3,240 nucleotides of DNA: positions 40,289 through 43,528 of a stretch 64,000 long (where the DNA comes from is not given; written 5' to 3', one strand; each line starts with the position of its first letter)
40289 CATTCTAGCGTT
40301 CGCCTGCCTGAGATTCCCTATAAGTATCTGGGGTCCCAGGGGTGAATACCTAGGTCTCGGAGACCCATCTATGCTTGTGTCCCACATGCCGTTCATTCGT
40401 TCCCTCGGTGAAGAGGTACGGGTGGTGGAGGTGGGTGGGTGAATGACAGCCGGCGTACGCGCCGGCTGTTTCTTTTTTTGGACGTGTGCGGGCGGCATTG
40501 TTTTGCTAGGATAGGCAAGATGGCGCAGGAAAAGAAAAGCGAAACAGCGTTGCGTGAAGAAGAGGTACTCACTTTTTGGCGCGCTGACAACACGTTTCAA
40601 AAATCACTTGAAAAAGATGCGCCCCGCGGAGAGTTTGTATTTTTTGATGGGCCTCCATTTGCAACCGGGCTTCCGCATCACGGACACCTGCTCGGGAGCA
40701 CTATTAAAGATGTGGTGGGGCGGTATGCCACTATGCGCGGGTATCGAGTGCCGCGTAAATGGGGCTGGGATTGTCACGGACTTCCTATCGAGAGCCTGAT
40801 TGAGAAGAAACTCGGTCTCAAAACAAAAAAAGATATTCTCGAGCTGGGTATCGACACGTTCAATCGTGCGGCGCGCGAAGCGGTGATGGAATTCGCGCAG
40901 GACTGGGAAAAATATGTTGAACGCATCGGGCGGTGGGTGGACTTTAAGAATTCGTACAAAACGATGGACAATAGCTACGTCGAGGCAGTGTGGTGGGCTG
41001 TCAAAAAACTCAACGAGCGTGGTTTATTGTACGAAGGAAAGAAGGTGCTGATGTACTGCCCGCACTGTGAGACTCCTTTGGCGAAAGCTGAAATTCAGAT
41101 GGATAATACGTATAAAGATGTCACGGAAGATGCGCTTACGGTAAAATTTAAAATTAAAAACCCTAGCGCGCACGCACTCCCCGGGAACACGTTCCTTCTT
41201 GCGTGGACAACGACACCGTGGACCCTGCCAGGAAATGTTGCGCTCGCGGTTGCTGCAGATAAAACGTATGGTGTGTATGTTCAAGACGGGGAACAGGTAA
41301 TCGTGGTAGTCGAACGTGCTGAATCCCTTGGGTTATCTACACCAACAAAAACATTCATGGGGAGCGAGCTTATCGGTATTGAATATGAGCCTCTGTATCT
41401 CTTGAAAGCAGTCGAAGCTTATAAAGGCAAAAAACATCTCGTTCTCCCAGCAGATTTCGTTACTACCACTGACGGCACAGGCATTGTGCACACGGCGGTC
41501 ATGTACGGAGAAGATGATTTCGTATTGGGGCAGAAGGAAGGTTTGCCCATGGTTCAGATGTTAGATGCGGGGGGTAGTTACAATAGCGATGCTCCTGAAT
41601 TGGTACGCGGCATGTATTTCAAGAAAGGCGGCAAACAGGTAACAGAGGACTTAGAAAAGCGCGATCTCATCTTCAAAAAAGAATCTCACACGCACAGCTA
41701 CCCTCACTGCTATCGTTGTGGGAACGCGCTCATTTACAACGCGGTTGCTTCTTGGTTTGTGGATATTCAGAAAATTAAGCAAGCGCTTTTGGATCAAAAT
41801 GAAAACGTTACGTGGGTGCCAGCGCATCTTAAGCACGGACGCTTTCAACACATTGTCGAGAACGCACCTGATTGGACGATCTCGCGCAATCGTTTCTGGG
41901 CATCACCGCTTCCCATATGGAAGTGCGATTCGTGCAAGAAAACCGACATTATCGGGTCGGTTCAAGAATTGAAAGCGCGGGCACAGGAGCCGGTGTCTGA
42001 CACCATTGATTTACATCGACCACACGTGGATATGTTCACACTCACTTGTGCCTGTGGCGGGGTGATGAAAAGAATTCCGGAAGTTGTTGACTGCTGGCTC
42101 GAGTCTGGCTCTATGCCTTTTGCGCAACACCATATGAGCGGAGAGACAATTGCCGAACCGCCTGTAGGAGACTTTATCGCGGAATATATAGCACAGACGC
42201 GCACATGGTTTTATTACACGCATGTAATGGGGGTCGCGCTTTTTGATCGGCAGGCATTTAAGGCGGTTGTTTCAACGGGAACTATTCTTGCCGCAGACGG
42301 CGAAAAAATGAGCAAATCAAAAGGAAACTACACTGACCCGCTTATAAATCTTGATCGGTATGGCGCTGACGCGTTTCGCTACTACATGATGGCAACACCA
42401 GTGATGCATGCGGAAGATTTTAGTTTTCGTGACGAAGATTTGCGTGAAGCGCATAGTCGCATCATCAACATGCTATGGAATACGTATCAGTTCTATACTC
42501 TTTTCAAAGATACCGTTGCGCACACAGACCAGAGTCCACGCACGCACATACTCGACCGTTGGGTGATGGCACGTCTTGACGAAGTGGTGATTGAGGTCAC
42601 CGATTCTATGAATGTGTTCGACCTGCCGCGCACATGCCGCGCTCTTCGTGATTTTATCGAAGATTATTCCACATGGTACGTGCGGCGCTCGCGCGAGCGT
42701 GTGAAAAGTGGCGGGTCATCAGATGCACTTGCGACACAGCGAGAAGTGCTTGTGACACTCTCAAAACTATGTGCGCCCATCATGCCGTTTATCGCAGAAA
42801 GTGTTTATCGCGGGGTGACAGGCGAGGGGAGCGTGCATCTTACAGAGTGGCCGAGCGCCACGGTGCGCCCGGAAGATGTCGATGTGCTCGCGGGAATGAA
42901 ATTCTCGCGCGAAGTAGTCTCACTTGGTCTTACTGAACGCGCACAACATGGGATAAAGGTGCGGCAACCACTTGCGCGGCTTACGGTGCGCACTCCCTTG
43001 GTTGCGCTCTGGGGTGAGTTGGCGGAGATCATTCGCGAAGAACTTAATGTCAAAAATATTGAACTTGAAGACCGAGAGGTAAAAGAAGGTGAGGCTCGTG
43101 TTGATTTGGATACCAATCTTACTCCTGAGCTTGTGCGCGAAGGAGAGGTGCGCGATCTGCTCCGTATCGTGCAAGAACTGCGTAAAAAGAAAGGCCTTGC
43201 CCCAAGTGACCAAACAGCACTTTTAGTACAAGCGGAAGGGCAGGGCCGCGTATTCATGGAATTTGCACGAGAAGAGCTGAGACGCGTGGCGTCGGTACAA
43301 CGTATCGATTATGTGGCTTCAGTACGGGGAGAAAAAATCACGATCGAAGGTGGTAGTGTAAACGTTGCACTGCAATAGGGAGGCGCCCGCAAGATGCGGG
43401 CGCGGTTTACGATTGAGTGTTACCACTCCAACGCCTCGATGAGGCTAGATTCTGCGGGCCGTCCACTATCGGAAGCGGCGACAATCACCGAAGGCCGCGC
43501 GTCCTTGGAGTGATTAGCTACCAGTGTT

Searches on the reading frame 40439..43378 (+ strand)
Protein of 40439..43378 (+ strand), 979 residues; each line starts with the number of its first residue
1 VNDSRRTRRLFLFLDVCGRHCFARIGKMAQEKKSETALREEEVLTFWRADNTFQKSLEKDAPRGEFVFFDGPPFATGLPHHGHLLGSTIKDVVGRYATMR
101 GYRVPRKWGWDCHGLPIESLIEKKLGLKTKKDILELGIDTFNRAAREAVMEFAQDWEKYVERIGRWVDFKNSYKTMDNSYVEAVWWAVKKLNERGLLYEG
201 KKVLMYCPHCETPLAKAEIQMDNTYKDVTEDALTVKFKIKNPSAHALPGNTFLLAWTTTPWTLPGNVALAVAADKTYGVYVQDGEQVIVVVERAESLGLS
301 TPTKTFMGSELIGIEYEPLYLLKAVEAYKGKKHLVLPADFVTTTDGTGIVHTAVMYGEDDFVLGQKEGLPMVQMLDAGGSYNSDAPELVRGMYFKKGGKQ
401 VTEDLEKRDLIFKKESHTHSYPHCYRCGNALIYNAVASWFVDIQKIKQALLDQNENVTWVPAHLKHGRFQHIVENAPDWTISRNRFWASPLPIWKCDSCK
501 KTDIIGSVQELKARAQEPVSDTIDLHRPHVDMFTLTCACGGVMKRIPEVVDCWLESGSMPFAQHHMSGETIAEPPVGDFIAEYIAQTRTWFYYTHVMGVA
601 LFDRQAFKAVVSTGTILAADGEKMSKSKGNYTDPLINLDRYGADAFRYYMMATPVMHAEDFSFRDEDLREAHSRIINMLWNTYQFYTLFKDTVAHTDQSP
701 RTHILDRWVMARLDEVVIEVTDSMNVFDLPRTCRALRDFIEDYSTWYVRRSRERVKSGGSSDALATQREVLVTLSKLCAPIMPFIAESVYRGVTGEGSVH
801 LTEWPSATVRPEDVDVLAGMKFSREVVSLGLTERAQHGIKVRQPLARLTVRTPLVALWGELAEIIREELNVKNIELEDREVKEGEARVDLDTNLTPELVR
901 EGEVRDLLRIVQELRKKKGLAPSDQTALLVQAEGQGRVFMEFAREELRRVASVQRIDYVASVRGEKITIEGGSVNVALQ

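Call 29: search_protein_families(library=pfam, proteins=[window:40439-43378:+], max_evalue=0.0001)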
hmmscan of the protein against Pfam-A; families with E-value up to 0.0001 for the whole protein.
window:40439-43378:+ (979 aa): 4 families
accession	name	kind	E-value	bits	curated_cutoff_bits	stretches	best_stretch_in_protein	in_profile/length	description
PF00133.28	tRNA-synt_1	-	1.5e-122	409.8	22.7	1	43-661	2-413/414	tRNA synthetases class I (I, L, M and V)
PF08264.19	Anticodon_1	-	2.6e-25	89.5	25.1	1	706-845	1-144/148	Anticodon-binding domain of tRNA ligase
PF09334.17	tRNA-synt_1g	-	2.3e-21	76.5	20.1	2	579-681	287-385/391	tRNA synthetases class I (M)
PF19302.4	DUF5915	-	7.5e-14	52.2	27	1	858-978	71-192/195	Domain of unknown function (DUF5915)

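Call 100: find_encoding_contigs(protein=window:40439-43378:+, flank=1000, max_places=10)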
Protein window:40439-43378:+ (979 aa): no gene with exactly this product is on record in the collection.
